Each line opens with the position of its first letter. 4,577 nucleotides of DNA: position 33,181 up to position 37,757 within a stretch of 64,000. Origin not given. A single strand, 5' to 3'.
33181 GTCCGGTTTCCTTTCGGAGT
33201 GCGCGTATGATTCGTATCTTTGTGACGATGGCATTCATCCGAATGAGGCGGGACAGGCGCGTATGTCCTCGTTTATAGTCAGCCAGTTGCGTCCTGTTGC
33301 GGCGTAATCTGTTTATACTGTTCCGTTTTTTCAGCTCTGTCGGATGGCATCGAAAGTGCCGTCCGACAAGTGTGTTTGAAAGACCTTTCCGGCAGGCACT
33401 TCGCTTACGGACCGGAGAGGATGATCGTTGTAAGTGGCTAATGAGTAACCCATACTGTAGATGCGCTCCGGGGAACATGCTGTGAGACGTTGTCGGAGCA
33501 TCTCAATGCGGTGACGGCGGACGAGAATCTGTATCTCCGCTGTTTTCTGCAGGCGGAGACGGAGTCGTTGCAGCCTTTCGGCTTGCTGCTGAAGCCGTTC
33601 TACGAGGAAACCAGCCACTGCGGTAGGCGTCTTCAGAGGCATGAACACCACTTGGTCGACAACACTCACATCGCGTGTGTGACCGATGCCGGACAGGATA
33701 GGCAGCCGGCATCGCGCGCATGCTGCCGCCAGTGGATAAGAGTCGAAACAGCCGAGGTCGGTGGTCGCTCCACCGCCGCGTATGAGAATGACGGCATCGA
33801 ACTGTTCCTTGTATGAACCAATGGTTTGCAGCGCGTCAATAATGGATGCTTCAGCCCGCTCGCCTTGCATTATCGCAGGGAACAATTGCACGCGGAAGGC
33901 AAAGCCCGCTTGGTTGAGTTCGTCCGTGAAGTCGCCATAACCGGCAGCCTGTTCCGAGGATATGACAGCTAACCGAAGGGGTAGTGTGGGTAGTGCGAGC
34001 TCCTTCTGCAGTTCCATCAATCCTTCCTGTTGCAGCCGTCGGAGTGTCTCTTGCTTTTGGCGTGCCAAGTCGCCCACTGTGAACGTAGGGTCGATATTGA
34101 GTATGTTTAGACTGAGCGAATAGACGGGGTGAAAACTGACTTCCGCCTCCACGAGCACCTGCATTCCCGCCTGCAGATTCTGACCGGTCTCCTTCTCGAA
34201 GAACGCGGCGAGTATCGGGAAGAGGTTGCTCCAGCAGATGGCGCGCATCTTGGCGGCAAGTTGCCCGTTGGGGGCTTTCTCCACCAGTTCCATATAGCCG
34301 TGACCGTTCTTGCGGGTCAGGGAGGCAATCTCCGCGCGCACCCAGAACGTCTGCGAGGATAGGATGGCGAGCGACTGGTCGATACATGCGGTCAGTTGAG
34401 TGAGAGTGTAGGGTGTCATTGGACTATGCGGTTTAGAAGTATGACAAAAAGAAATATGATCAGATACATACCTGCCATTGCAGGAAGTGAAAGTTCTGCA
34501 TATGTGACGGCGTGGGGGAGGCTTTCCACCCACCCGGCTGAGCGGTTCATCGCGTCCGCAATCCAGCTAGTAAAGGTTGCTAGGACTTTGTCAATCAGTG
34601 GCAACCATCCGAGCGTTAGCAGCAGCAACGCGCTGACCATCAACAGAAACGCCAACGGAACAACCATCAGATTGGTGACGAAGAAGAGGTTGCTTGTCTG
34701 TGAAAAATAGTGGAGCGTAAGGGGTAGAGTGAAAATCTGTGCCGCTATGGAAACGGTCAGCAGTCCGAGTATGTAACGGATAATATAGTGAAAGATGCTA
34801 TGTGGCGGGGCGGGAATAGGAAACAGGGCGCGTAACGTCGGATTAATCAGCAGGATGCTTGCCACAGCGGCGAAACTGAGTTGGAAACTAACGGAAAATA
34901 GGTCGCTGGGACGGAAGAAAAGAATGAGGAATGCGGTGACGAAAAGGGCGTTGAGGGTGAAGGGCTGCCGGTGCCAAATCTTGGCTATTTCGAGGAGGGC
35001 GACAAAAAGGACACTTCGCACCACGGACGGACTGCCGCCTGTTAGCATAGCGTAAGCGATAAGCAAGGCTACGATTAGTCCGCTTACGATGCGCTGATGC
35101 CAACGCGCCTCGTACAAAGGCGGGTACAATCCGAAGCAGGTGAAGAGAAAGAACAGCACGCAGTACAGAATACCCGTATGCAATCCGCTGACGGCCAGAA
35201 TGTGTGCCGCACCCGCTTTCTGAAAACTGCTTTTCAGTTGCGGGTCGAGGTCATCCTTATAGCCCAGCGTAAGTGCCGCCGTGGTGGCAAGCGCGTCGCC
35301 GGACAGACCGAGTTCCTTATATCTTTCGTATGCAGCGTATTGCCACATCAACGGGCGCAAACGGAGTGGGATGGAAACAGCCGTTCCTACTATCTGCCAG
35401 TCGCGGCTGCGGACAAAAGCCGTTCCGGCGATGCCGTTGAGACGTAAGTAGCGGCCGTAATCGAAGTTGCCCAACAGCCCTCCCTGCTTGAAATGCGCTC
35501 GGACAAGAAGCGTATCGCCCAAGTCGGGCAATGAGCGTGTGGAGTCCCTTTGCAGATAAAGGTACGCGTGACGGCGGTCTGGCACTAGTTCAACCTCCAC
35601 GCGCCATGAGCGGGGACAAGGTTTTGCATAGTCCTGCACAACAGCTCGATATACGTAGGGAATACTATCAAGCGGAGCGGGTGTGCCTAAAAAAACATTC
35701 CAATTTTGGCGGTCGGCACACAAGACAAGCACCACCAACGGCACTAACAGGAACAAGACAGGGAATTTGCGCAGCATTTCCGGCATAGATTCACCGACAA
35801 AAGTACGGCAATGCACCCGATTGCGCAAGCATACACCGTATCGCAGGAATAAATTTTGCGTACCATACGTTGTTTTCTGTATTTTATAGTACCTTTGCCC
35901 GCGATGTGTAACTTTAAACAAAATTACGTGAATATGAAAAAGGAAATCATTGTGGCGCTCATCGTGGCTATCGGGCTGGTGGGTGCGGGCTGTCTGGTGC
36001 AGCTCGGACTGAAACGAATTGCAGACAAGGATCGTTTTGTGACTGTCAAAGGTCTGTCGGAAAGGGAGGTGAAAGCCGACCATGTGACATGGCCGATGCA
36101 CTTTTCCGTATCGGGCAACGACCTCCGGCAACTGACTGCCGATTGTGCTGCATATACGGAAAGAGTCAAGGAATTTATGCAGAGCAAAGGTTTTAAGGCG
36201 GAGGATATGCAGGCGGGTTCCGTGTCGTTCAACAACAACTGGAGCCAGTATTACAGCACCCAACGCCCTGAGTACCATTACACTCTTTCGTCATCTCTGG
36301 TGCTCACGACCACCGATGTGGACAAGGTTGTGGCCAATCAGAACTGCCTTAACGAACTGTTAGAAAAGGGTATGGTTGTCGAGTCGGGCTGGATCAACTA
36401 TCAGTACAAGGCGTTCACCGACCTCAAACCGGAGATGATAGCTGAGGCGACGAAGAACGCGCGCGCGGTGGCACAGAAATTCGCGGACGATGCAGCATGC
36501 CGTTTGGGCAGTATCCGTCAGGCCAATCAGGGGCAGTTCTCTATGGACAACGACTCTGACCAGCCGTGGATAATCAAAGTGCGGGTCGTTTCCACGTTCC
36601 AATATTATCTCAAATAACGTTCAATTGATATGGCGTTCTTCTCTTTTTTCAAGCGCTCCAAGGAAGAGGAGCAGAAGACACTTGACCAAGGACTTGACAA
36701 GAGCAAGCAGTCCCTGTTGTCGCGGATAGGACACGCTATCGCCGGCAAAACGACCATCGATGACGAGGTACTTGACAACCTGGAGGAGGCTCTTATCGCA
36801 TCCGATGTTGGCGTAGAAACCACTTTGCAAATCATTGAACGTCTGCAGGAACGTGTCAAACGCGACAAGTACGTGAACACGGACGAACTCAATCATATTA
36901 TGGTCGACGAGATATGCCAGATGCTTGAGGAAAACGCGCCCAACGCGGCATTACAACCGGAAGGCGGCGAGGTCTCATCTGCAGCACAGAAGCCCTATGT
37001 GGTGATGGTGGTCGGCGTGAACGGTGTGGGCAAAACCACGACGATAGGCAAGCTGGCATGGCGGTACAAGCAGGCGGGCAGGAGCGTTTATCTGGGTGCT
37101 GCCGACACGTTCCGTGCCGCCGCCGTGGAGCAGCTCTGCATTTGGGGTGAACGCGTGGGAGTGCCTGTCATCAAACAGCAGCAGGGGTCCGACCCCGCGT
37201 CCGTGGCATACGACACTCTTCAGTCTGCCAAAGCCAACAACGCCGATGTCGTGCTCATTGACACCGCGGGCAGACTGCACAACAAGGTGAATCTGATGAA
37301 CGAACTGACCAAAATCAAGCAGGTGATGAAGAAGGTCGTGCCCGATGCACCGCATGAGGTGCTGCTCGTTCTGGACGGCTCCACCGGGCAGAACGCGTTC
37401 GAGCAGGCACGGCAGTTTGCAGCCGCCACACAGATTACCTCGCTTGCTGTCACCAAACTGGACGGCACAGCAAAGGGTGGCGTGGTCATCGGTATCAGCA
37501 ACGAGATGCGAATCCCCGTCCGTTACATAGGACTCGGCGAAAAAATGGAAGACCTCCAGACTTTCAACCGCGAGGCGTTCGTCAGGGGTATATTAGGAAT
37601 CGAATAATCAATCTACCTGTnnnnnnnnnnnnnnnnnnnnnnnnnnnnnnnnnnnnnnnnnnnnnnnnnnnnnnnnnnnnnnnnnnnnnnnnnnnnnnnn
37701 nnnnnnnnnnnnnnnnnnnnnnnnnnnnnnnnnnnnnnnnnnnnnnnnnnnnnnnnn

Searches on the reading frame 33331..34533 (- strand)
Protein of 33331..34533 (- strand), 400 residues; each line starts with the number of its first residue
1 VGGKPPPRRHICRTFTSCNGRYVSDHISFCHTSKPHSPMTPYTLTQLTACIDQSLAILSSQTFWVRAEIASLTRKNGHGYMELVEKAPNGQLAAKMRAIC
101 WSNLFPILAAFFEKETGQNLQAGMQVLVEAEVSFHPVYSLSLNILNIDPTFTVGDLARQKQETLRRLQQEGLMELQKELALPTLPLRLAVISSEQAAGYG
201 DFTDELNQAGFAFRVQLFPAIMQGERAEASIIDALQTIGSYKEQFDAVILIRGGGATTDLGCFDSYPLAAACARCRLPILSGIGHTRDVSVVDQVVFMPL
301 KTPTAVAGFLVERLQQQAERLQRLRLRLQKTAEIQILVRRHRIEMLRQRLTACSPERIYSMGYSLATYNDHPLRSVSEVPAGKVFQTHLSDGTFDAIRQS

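Call 35: search_protein_families(library=pfam, proteins=[window:33331-34533:-], max_evalue=0.0001)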
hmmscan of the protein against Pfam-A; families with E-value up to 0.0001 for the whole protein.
window:33331-34533:- (400 aa): 2 families
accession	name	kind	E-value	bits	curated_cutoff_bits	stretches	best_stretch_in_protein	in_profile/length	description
PF02601.20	Exonuc_VII_L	-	2.2e-61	208.5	35.9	2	172-333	1-161/315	Exonuclease VII, large subunit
PF13742.12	tRNA_anti_2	-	2.4e-14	53.8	27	1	42-147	1-94/95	OB-fold nucleic acid binding domain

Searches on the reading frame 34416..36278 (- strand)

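Call 35: search_protein_families(library=pfam, proteins=[window:34416-36278:-], max_evalue=0.0001)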
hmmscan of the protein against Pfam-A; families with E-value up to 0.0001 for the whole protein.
window:34416-36278:- (620 aa): 1 family
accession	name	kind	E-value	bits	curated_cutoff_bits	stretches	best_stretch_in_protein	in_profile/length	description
PF03772.21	Competence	-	1.1e-55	189.4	23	1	336-616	1-268/270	Competence protein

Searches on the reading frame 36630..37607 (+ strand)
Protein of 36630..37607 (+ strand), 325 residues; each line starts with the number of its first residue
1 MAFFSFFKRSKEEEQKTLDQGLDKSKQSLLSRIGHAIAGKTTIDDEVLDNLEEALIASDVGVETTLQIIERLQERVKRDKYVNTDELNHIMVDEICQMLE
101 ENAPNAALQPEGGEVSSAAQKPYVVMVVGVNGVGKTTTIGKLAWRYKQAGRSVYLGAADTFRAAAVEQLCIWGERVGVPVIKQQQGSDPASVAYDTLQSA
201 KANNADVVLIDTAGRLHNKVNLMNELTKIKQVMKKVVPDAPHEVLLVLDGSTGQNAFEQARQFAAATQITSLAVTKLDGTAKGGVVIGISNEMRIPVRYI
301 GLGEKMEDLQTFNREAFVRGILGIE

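Call 35: search_protein_families(library=pfam, proteins=[window:36630-37607:+], max_evalue=0.0001)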
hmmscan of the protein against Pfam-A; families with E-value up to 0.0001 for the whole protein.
window:36630-37607:+ (325 aa): 5 families
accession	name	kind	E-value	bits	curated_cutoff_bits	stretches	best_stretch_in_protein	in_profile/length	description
PF00448.28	SRP54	-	1.4e-77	260.2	22.7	1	123-322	2-195/196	SRP54-type protein, GTPase domain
PF02881.24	SRP54_N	-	6.3e-16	58.8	22.4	1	31-95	3-75/75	SRP54-type protein, helical bundle domain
PF13604.12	AAA_30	-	2.4e-07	31.1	27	1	119-228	14-110/191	AAA domain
PF13401.12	AAA_22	-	6.8e-06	26.9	27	0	122-232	5-110/130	AAA domain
PF13191.12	AAA_16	-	4.7e-05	24.4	32.6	0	120-250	22-140/167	AAA ATPase domain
